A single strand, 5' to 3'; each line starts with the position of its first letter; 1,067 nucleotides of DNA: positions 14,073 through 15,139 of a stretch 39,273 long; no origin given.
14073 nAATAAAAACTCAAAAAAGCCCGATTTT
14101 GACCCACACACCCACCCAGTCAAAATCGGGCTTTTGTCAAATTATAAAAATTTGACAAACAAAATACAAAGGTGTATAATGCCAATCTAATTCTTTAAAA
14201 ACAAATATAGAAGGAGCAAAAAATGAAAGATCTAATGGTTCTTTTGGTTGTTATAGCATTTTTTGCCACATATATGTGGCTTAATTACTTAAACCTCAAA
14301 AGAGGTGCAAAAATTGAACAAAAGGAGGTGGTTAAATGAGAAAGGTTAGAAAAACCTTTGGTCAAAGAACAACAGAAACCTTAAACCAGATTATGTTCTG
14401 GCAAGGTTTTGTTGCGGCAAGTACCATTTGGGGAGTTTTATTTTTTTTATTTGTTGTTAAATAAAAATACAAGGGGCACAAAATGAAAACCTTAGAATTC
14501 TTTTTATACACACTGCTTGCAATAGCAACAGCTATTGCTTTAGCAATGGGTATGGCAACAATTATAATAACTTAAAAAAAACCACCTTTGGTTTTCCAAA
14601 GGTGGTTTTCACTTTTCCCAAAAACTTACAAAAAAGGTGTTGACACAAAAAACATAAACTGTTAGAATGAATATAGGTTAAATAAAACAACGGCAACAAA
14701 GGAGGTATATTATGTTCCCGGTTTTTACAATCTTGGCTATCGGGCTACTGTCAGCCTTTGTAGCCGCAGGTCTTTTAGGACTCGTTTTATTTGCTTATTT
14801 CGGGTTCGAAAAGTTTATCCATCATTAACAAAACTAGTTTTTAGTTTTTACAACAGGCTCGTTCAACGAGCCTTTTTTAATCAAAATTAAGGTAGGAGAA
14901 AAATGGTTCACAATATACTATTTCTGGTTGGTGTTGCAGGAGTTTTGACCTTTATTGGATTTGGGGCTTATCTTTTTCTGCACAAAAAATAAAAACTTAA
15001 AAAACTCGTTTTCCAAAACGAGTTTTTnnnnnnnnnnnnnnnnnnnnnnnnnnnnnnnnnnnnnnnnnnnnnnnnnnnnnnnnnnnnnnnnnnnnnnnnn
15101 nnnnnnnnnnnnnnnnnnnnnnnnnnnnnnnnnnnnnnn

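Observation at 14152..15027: Hidden array of five SD-led single-TM micropeptide genes with their own promoters and terminators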

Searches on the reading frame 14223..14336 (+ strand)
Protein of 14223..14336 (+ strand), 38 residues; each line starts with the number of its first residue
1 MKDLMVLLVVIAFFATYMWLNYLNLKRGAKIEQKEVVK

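Call 8: search_protein_families(library=pfam, proteins=[window:14223-14336:+], max_evalue=1)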
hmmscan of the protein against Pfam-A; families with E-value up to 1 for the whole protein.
window:14223-14336:+ (38 aa): 0 families

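Call 16: search_protein_families(library=phrogs, proteins=[window:14223-14336:+], max_evalue=1)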
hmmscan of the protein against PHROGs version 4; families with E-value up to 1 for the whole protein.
window:14223-14336:+ (38 aa): 0 families

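Call 17: search_protein_families(library=ncbifam, proteins=[window:14223-14336:+], max_evalue=1)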
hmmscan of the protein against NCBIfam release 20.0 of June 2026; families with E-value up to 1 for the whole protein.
window:14223-14336:+ (38 aa): 0 families

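Call 27: find_related_loci(query=A1, collection=genome_contigs, flank=5000)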
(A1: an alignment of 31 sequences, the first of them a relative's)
Query A1 (229 aa) in genome_contigs; peptide patterns used: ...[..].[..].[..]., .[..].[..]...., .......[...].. (x = any residue, [..] = any of these).
331 stretches matched a pattern; 31 encode a relative of the query (tblastn E <= 1e-3); 30 distinct loci.
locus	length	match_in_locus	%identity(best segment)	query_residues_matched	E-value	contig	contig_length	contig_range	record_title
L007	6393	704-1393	58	1-229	8e-81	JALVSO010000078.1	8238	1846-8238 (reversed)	MAG: Candidatus Parcubacteria bacterium isolate A3_metabat2_scaf2bin.333 A3_NODE_9417_length_8238_cov_4.505856, whole ge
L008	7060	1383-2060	52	1-227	2e-77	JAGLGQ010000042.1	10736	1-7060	MAG: Candidatus Paceibacterota bacterium isolate RS_10_46 ROV157_10.bin.46.fa_42, whole genome shotgun sequence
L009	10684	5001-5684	52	1-227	2e-59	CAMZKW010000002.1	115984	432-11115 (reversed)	Candidatus Campbellbacteria bacterium isolate RB_MAG_00022 genome assembly, contig: RB_MAG_00022_000000000005, whole gen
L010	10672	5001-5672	46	1-227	2e-57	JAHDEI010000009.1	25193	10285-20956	MAG: Candidatus Paceibacterota bacterium isolate MAG-178 RZ_5517, whole genome shotgun sequence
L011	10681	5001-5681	39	1-228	4e-56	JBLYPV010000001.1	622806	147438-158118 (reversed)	MAG: Patescibacteria group bacterium isolate KTG4t2parc3 KTG4t2parc3, whole genome shotgun sequence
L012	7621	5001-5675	42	1-228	8e-55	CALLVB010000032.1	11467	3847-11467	MAG: Candidatus Pacebacteria bacterium isolate L1_Bin_Bin_43_sub_1 genome assembly, contig: c_000001091349, whole genome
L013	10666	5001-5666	45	1-221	4e-45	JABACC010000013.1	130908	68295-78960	MAG: Candidatus Paceibacter sp. isolate bin98o c_000001848755, whole genome shotgun sequence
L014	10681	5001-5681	46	1-228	1e-61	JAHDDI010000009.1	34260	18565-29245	MAG: Candidatus Paceibacterota bacterium isolate MAG-154 RZ_3516, whole genome shotgun sequence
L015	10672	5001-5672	46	1-227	6e-57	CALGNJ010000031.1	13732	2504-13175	MAG: Candidatus Pacebacteria bacterium isolate L1_Bin_METABAT__222_1 genome assembly, contig: c_000000087571, whole geno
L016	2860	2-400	51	97-228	2e-32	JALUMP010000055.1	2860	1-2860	MAG: Candidatus Parcubacteria bacterium isolate S145_metabat2_scaf2bin.004 S145_NODE_25263_length_2860_cov_3.527625, who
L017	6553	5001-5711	33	24-228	1e-27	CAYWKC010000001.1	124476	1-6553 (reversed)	MAG TPA_asm: uncultured Candidatus Saccharibacteria bacterium isolate SRP178699_co1_634 genome assembly, contig: NODE_69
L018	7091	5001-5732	31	24-229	2e-26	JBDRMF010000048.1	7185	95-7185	MAG: Patescibacteria group bacterium isolate MEGAHIT-group-1.819 k141_10096341, whole genome shotgun sequence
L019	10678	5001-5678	33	24-226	4e-25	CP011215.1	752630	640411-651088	MAG: Candidatus Campbellbacteria bacterium GW2011_OD1_34_28 chromosome, complete genome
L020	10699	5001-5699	30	24-227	3e-24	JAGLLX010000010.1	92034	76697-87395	MAG: Candidatus Paceibacterota bacterium isolate RS_5_36 ROV157_5.bin.36.fa_10, whole genome shotgun sequence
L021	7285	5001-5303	48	126-228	2e-23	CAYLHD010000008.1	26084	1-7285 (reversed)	MAG TPA_asm: uncultured Candidatus Saccharibacteria bacterium isolate binchicken_co243_277 genome assembly, contig: NODE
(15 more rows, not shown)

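Call 28: find_related_loci(query=A1, collection=metagenome_contigs, flank=5000)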
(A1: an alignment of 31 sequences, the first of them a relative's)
Query A1 (229 aa) in metagenome_contigs; peptide patterns used: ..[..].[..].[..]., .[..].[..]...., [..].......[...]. (x = any residue, [..] = any of these).
600 stretches matched a pattern (row limit reached: there are more); 20 encode a relative of the query (tblastn E <= 1e-3); 20 distinct loci.
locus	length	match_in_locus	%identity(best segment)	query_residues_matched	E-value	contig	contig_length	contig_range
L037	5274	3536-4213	47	1-223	8e-55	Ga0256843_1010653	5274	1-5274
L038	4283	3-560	55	41-224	1e-52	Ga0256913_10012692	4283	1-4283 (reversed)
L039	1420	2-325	44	116-225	6e-26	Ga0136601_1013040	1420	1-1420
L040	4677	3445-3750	48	126-229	5e-25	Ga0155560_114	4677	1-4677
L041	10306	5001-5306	48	126-229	4e-25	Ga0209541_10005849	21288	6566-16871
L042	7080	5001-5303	48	126-228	8e-24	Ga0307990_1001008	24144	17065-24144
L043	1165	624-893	52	138-228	3e-24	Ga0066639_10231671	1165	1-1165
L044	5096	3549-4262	32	24-229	2e-23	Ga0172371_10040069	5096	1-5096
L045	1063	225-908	31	25-225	9e-24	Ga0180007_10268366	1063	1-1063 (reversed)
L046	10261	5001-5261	47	137-224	5e-19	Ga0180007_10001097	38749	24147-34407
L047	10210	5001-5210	47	150-221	5e-15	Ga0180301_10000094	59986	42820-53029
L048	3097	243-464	46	150-225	2e-14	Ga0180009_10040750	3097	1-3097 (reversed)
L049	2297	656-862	46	150-220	2e-14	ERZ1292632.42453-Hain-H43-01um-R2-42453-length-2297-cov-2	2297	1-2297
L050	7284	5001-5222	45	150-225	5e-14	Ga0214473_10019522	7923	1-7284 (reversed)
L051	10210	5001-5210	43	149-220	2e-13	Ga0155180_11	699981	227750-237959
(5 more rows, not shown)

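Call 59: search_dna_similar(query=window:14223-14336:+, collection=plasmids, mode=protein, max_evalue=10, max_rows=8)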
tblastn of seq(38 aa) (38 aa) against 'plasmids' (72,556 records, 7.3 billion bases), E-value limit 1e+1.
Records with a match: 1; places in all: 1; records where one place covers at least 80% of the query: 0.
Best place of each record, by identity: <60% 1.
By first word of the organism name: Halobaculum 1.
By predicted mobility (MOB-suite, as given by PLSDB): non-mobilizable 1.
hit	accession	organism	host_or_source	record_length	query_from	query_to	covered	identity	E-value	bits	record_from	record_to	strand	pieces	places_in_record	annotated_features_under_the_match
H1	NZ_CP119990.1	Halobaculum marinum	cell culture,sediment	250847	6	30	66%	56.0%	5e+0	30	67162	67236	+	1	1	none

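Call 63: search_protein_families(library=padloc, proteins=[window:14223-14336:+], max_evalue=1)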
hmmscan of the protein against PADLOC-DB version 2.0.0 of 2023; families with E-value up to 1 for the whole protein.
window:14223-14336:+ (38 aa): 0 families

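Call 64: search_solved_structures(query=window:14223-14336:+, max_evalue=10)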
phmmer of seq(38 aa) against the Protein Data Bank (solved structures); distinct sequences matched with E-value up to 10: 2.
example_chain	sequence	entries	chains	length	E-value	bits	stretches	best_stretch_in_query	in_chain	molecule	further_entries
9cpc_5I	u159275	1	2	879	1.6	12.3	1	16-35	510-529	EF-hand domain family member B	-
21fk_A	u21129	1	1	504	1.6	12.3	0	5-31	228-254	DddT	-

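Call 89: predict_structure(alignment_id=A1)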
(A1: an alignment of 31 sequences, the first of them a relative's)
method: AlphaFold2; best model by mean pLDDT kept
length: 229 residues; sequences in the alignment: 31
mean_pLDDT: 85.5   pTM: 0.69
mean pLDDT of the five models: 85.5, 84.1, 83.9, 83.5, 83.2
residues with pLDDT >= 90: 126; 70-90: 70; 50-70: 19; < 50: 14
segments of 3 or more residues with pLDDT < 50: 128-137
pLDDT, mean of each block of 10 residues (from residue 1): 93 87 93 95 92 91 84 93 94 89 88 84 53 45 53 85 93 86 94 97 92 94 91
secondary structure, 60 per line:
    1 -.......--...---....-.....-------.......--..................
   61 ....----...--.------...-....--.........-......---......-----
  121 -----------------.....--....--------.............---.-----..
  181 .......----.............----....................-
elements in order: E2-8 H17-20 E22-26 E34-40 E43-54 H55-64 E69-71 E85-88 H91-99 H101-106 H110-115 H138-142 H145-148 H157-169 H180-187 H192-204 H209-228

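Call 91: fold_search(model_id=the predicted structure, library=pdb)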
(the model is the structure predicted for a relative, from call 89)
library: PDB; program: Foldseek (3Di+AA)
matches with E <= 10: 132; with E <= 0.001: 0
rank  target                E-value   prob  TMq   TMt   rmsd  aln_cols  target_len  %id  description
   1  6dcr_A                1.7e-01  0.89  0.21  0.08   4.2        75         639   11  E. coli PriA helicase winged helix domain deletion protein (released 2018-09-05)
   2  4nl4                  7.0e-01  0.41  0.20  0.07   6.8        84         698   12  PriA Helicase Bound to ADP (released 2014-01-08)
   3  6dgd_B                7.9e-01  0.60  0.18  0.06   2.7        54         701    7  PriA helicase bound to dsDNA of a DNA replication fork (released 2018-09-05)
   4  6dcr_B                1.2e+00  0.38  0.20  0.08   4.3        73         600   10  E. coli PriA helicase winged helix domain deletion protein (released 2018-09-05)
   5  4nl8_A                1.4e+00  0.41  0.18  0.08   3.8        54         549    9  PriA Helicase Bound to SSB C-terminal Tail Peptide (released 2014-01-08)
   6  3ir9_A                1.5e+00  0.13  0.16  0.22  12.3        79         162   11  C-terminal domain of Peptide Chain Release Factor from Methanosarcina mazei. (released 2009-09-01)
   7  2lfv_MODEL_1_A        1.8e+00  0.07  0.13  0.24   9.8        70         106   13  Solution Structure of the SPOR domain from E. coli DamX (released 2012-07-18)
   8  2pn0_D                1.9e+00  0.15  0.16  0.28   5.3        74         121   11  Prokaryotic transcription elongation factor GreA/GreB from Nitrosomonas europaea (released 2007-05-22)
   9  2ghq_A                1.9e+00  0.05  0.09  0.11   8.0        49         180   16  CTD-specific phosphatase Scp1 in complex with peptide C-terminal domain of RNA polymerase II (released 2006-12-05)
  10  2d7h_D                2.0e+00  0.16  0.19  0.37   4.8        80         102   12  Crystal structure of the ccc complex of the N-terminal domain of PriA (released 2006-11-07)
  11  9a7t_B                2.2e+00  0.16  0.17  0.23   3.8        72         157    8  Integrative model of RPOB-GREA by crosslinking MS and deep learning (released 2024-09-18)
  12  7dm4_MODEL_1_A        2.2e+00  0.15  0.17  0.25   4.1        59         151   12  Solution structure of ARID4B Tudor domain (released 2021-03-10)
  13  2q5e_E                2.2e+00  0.05  0.10  0.11   8.5        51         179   18  Crystal structure of human carboxy-terminal domain RNA polymerase II polypeptide A small phosphatase 2 (released 2007-06-19)
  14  6dgd_A                2.4e+00  0.33  0.19  0.06   2.6        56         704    9  PriA helicase bound to dsDNA of a DNA replication fork (released 2018-09-05)
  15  3l0y_A                2.4e+00  0.04  0.09  0.11   7.2        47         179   15  Crystal structure OF SCP1 phosphatase D98A mutant (released 2010-03-23)
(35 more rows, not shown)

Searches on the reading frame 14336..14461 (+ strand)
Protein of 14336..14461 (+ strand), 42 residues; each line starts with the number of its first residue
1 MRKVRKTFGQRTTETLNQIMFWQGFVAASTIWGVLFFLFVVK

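Call 8: search_protein_families(library=pfam, proteins=[window:14336-14461:+], max_evalue=1)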
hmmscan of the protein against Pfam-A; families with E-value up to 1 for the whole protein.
window:14336-14461:+ (42 aa): 0 families

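Call 12: find_encoding_contigs(protein=window:14336-14461:+, flank=3000, max_places=10)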
Protein window:14336-14461:+ (42 aa): 1 contig read that carries it; 1 place shown.
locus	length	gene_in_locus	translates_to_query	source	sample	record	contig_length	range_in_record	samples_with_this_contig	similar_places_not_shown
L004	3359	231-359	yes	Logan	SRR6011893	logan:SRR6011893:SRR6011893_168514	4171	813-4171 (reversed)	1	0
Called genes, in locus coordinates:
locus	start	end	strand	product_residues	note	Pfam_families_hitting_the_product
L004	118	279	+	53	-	-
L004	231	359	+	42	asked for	-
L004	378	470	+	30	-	-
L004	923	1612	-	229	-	-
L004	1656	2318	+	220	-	PF00881:Nitroreductase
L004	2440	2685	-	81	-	PF00830:Ribosomal_L28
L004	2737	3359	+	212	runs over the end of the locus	PF02163:Peptidase_M50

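Call 16: search_protein_families(library=phrogs, proteins=[window:14336-14461:+], max_evalue=1)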
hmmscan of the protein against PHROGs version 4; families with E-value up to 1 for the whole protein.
window:14336-14461:+ (42 aa): 0 families

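Call 17: search_protein_families(library=ncbifam, proteins=[window:14336-14461:+], max_evalue=1)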
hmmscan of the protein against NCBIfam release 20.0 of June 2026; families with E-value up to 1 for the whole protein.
window:14336-14461:+ (42 aa): 0 families

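Call 45: search_protein_representatives(protein=window:14336-14461:+)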
Query: 42 residues. Proteins with E-value up to 0.001 (for the whole library): 2; up to 1e-10: 2; up to 1e-30: 0. The best 2 are listed.
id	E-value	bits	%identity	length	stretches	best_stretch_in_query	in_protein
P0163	7.8e-25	99.2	38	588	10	15-41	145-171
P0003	1.7e-20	85.9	100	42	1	1-42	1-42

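Call 63: search_protein_families(library=padloc, proteins=[window:14336-14461:+], max_evalue=1)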
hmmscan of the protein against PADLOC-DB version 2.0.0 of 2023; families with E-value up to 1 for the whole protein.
window:14336-14461:+ (42 aa): 0 families

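Call 65: search_solved_structures(query=window:14336-14461:+, max_evalue=10)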
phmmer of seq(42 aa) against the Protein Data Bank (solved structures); distinct sequences matched with E-value up to 10: 4.
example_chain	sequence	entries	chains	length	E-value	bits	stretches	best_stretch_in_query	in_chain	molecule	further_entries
7srr_R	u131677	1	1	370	1.1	13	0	25-41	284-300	5-hydroxytryptamine receptor 2B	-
8c8q_A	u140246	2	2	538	1.7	12.5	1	6-38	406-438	Cytochrome c oxidase subunit 1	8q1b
4rtb_A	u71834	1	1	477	1.8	12.4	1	12-39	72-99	HydG protein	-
6r5y_A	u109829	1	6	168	5.4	11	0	25-36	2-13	WD-40 repeat protein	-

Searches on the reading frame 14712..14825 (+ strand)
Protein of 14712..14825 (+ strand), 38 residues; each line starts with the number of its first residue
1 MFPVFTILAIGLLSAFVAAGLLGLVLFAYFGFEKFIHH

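Call 8: search_protein_families(library=pfam, proteins=[window:14712-14825:+], max_evalue=1)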
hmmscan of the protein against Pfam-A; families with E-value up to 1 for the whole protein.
window:14712-14825:+ (38 aa): 0 families

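Call 10: find_encoding_contigs(protein=window:14712-14825:+, flank=3000, max_places=10)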
Protein window:14712-14825:+ (38 aa): no gene with exactly this product is on record in the collection.

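Call 16: search_protein_families(library=phrogs, proteins=[window:14712-14825:+], max_evalue=1)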
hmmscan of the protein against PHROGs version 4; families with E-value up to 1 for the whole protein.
window:14712-14825:+ (38 aa): 1 family
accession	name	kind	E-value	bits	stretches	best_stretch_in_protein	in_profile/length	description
phrog_19319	-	unknown function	0.079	13.8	1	5-27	4-26/44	-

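Call 17: search_protein_families(library=ncbifam, proteins=[window:14712-14825:+], max_evalue=1)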
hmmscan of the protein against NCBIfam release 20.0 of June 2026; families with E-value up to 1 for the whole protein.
window:14712-14825:+ (38 aa): 1 family
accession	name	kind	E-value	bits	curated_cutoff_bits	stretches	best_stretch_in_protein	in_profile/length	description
NF033492.1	podovir_small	equivalog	0.22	11.4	32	1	5-26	4-25/36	putative phage replication protein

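Call 58: search_dna_similar(query=window:14712-14825:+, collection=phages, mode=protein, max_evalue=10, max_rows=8)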
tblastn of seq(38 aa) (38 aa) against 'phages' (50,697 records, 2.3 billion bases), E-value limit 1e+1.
No match.

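Call 63: search_protein_families(library=padloc, proteins=[window:14712-14825:+], max_evalue=1)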
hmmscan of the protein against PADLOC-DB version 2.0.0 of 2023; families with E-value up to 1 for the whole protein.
window:14712-14825:+ (38 aa): 0 families

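Call 66: search_solved_structures(query=window:14712-14825:+, max_evalue=10)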
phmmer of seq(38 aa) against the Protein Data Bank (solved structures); distinct sequences matched with E-value up to 10: 1.
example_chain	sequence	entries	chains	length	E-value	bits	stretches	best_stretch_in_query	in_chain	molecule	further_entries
7mbz_A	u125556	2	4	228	3.5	11.7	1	4-23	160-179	ABC transporter, permease protein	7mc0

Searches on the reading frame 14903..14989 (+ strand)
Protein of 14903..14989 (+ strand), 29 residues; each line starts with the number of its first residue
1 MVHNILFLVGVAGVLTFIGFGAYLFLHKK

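Call 8: search_protein_families(library=pfam, proteins=[window:14903-14989:+], max_evalue=1)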
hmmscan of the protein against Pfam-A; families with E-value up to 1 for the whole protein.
window:14903-14989:+ (29 aa): 0 families

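Call 16: search_protein_families(library=phrogs, proteins=[window:14903-14989:+], max_evalue=1)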
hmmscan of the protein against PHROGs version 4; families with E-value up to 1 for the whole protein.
window:14903-14989:+ (29 aa): 1 family
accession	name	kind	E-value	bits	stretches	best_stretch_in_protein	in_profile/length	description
phrog_568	-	DNA, RNA and nucleotide metabolism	0.1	14.2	1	4-28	6-30/83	plasmid stability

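Call 17: search_protein_families(library=ncbifam, proteins=[window:14903-14989:+], max_evalue=1)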
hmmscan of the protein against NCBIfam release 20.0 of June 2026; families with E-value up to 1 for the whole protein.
window:14903-14989:+ (29 aa): 0 families

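Call 63: search_protein_families(library=padloc, proteins=[window:14903-14989:+], max_evalue=1)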
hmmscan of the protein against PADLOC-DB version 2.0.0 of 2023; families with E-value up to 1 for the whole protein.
window:14903-14989:+ (29 aa): 0 families
